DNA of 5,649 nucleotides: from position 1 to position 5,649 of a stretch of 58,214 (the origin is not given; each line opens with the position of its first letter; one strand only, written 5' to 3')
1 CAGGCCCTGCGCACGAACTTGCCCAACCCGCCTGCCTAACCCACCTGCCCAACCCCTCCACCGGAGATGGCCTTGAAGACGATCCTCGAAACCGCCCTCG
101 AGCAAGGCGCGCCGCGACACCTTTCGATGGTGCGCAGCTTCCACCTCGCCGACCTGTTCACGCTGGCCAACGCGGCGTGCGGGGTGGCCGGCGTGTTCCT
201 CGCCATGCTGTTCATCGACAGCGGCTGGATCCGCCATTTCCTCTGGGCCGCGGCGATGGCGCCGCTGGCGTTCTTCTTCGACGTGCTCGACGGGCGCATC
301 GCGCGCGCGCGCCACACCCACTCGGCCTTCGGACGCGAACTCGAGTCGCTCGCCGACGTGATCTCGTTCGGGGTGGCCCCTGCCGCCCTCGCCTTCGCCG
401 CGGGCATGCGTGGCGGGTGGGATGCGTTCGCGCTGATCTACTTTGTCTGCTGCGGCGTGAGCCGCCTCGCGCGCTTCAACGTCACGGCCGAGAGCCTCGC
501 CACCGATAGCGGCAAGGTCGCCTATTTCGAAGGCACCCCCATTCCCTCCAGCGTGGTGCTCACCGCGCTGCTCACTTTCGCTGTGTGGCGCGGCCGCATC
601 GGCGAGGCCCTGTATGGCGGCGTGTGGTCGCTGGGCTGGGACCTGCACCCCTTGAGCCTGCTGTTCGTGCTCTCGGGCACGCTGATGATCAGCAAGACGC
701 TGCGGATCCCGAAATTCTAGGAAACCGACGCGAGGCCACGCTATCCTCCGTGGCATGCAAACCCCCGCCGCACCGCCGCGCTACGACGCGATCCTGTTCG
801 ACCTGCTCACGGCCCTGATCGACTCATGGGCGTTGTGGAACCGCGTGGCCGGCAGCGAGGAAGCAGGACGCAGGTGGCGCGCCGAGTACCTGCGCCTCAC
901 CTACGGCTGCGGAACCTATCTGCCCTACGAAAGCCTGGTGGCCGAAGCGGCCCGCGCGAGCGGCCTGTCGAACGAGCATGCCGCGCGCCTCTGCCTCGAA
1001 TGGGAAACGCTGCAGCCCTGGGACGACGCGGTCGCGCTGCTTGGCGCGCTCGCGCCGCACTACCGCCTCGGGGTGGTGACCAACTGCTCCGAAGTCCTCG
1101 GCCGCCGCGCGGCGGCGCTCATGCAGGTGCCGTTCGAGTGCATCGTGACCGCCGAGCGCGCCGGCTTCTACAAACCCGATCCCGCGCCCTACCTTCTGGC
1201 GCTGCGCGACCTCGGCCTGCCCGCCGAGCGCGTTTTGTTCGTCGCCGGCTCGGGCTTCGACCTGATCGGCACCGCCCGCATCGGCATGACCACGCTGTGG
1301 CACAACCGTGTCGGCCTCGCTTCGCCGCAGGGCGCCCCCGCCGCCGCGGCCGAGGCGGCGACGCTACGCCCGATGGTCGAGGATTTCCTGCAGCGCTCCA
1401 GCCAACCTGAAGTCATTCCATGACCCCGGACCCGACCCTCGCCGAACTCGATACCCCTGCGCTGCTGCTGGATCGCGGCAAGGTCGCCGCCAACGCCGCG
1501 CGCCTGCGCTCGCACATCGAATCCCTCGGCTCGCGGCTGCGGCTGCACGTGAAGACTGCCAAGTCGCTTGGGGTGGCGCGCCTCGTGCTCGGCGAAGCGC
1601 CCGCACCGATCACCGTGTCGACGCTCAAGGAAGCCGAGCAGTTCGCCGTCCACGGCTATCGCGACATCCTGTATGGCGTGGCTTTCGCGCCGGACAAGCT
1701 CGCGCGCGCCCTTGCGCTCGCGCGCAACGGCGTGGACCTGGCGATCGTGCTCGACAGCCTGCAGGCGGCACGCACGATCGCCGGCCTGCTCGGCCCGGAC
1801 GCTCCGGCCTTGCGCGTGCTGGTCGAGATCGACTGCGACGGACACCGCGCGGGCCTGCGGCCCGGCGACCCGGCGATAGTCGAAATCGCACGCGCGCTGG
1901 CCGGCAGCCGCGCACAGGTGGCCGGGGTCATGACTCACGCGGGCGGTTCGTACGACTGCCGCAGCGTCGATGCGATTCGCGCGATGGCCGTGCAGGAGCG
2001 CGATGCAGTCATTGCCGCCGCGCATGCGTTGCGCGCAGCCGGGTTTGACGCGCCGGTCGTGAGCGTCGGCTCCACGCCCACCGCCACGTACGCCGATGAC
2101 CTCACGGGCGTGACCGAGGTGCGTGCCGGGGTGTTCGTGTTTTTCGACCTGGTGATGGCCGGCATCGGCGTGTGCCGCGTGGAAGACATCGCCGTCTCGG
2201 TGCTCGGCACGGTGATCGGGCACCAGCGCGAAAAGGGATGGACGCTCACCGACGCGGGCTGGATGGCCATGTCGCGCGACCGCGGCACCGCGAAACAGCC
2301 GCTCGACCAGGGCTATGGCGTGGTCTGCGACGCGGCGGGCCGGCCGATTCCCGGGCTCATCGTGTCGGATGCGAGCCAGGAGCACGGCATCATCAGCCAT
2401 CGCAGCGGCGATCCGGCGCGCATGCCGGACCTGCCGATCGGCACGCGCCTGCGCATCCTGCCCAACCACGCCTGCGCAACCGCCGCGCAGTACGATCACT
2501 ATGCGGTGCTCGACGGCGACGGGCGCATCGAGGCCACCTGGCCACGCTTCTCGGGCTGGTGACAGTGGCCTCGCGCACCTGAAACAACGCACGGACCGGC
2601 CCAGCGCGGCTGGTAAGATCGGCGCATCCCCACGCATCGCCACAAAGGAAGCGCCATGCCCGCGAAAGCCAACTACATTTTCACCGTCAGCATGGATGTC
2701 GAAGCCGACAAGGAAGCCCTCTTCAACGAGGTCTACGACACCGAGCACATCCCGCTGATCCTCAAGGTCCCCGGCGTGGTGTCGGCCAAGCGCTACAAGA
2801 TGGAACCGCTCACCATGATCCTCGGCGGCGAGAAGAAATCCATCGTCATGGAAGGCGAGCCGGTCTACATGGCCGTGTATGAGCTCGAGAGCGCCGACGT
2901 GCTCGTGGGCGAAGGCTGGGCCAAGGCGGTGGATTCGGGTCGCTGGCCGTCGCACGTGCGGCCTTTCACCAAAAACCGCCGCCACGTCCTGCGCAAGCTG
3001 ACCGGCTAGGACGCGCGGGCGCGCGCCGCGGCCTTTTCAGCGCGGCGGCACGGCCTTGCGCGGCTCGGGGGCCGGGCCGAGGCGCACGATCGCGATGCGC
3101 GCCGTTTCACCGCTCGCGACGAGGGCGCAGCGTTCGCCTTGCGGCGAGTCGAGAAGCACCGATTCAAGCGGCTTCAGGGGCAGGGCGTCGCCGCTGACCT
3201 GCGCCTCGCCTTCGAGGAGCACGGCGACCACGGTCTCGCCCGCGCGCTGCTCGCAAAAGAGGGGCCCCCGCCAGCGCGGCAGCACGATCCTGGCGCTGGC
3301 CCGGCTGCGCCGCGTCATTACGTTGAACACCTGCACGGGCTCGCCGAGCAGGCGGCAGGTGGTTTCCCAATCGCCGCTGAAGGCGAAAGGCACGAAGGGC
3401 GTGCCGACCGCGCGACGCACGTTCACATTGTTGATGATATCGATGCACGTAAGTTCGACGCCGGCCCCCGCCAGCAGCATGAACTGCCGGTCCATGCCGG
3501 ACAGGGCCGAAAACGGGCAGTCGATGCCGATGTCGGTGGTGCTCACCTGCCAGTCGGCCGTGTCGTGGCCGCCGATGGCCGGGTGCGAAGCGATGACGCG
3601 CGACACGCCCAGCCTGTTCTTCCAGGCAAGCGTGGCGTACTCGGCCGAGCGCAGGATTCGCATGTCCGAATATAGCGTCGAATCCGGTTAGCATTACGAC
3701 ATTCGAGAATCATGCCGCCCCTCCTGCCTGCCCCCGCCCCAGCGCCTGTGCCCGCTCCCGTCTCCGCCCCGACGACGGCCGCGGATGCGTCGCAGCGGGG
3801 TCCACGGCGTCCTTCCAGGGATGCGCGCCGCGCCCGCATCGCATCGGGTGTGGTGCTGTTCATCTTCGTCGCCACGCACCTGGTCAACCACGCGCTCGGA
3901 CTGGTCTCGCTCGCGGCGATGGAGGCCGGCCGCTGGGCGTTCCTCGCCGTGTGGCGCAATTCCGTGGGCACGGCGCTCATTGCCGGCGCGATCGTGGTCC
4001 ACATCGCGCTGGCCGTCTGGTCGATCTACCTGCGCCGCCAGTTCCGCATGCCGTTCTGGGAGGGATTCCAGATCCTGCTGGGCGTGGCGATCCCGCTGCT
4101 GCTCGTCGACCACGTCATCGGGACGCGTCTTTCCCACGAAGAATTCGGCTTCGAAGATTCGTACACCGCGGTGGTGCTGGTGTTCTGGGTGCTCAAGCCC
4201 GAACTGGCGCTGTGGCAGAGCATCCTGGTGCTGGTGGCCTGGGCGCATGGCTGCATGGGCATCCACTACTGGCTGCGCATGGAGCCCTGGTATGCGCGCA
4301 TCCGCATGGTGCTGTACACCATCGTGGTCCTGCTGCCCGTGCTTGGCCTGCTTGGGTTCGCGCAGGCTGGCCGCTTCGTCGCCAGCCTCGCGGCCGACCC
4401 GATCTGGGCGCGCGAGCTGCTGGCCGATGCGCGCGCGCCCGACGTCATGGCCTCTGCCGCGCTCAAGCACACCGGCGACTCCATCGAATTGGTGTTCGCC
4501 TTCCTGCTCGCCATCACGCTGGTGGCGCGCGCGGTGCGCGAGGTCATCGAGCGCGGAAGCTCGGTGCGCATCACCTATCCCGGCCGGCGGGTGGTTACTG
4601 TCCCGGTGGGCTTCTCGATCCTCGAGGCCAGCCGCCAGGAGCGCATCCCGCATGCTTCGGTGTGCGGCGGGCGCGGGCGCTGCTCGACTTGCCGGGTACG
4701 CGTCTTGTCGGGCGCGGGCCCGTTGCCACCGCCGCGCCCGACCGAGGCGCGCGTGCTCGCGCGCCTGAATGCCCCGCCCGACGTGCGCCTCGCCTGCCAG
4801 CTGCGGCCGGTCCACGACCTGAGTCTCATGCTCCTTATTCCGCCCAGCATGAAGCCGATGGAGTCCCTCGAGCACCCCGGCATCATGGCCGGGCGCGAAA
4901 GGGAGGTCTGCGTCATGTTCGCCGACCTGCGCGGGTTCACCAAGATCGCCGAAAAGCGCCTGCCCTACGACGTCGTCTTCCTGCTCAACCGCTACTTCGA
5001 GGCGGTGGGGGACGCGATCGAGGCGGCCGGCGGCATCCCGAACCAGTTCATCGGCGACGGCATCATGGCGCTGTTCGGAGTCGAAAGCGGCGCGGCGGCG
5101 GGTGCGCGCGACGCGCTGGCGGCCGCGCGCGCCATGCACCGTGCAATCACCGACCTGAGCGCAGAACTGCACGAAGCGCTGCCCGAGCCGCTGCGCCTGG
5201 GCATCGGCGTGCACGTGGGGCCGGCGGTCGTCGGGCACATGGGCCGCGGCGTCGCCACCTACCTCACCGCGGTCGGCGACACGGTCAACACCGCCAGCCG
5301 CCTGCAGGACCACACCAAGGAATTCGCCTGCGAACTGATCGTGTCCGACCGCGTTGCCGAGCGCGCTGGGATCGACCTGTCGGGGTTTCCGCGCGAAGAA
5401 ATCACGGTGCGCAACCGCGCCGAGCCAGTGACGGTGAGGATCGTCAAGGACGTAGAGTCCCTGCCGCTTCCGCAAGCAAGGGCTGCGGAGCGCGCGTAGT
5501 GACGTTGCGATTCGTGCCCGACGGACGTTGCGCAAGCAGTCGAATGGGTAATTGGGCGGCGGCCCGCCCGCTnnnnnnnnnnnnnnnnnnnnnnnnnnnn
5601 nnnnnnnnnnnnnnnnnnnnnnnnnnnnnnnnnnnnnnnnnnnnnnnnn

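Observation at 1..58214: The entire window is one spacerless, apparently error-free 58.2-kb palindrome (two 29,107-bp arms)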

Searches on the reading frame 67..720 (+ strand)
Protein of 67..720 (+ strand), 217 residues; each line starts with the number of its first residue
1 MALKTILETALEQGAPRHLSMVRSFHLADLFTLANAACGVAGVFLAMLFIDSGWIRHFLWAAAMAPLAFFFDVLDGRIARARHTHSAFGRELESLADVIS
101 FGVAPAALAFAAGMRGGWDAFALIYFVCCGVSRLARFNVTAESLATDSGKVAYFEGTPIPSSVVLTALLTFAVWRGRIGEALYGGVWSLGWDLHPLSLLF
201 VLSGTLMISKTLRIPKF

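Call 7: search_protein_families(library=pfam, proteins=[window:67-720:+])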
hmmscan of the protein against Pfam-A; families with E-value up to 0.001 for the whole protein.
window:67-720:+ (217 aa): 1 family
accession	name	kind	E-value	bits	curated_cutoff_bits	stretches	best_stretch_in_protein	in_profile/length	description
PF01066.26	CDP-OH_P_transf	-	2.1e-21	77.4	22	1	25-178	1-138/152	CDP-alcohol phosphatidyltransferase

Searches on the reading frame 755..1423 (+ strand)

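Call 7: search_protein_families(library=pfam, proteins=[window:755-1423:+])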
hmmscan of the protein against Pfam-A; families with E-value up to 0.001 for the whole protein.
window:755-1423:+ (222 aa): 2 families
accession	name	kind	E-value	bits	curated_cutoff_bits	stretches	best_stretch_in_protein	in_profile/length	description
PF13419.12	HAD_2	-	3.4e-11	44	23.8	1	13-182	1-177/178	Haloacid dehalogenase-like hydrolase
PF00702.32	Hydrolase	-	1.1e-09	39.4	26.4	1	71-170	85-184/191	haloacid dehalogenase-like hydrolase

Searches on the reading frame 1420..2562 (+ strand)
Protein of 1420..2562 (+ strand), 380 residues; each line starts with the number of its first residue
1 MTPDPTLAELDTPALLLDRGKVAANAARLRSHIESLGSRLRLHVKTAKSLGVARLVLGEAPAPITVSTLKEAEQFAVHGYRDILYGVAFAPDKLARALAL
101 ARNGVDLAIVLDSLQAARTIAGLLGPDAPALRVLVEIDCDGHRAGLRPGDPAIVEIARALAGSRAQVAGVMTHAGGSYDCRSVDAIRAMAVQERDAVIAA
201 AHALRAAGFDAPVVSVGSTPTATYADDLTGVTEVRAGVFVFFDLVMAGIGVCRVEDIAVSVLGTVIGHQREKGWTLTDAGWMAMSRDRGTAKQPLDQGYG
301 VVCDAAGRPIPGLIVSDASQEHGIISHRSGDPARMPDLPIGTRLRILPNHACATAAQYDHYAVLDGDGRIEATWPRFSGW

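Call 7: search_protein_families(library=pfam, proteins=[window:1420-2562:+])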
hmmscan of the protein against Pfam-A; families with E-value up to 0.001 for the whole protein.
window:1420-2562:+ (380 aa): 2 families
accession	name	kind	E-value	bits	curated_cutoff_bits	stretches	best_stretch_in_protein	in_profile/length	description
PF01168.26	Ala_racemase_N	-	2e-25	90.3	24.1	1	18-243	2-218/220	Alanine racemase, N-terminal domain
PF14031.13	D-ser_dehydrat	-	9.1e-24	84.4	22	1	258-363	1-96/97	Putative serine dehydratase domain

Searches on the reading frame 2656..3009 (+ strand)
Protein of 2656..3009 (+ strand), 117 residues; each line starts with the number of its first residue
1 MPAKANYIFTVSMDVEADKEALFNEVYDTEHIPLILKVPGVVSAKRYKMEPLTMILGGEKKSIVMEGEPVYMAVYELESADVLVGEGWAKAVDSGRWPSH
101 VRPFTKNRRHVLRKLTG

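Call 7: search_protein_families(library=pfam, proteins=[window:2656-3009:+])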
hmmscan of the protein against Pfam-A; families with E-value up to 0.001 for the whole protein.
window:2656-3009:+ (117 aa): 0 families

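Call 24: search_protein_families(library=ncbifam, proteins=[window:2656-3009:+])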
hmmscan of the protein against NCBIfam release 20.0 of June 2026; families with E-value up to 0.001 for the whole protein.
window:2656-3009:+ (117 aa): 1 family
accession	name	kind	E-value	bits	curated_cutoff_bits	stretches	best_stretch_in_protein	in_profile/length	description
TIGR02118.1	TIGR02118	subfamily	0.00018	22.1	30.5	1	18-65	12-57/103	EthD family reductase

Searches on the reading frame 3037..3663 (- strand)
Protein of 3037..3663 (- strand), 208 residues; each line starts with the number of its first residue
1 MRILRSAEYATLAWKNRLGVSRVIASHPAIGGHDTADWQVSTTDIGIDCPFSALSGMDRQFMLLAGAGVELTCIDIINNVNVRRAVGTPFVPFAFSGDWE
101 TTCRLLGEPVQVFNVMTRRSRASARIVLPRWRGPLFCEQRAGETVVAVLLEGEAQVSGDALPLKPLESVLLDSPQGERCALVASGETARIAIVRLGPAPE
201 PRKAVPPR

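Call 7: search_protein_families(library=pfam, proteins=[window:3037-3663:-])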
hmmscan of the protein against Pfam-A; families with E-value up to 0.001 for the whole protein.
window:3037-3663:- (208 aa): 1 family
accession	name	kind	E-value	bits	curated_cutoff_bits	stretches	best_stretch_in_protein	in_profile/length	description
PF05962.17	HutD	-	1.4e-32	113.7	25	1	7-186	2-178/181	HutD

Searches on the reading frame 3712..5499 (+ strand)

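Call 7: search_protein_families(library=pfam, proteins=[window:3712-5499:+])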
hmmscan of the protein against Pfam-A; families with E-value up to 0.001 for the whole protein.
window:3712-5499:+ (595 aa): 2 families
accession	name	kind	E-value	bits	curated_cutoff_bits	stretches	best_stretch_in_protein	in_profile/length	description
PF00211.25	Guanylate_cyc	-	7.7e-18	65.2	21.9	1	395-551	5-154/183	Adenylate and Guanylate cyclase catalytic domain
PF00111.32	Fer2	-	3.9e-09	36.8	21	1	293-366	8-76/77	2Fe-2S iron-sulfur cluster binding domain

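Call 24: search_protein_families(library=ncbifam, proteins=[window:3712-5499:+])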
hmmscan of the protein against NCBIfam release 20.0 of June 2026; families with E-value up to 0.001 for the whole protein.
window:3712-5499:+ (595 aa): 1 family
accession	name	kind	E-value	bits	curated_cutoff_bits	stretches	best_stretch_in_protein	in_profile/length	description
TIGR01941.1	nqrF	equivalog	8.9e-12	44.6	295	1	263-374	13-120/405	NADH:ubiquinone reductase (Na(+)-transporting) subunit F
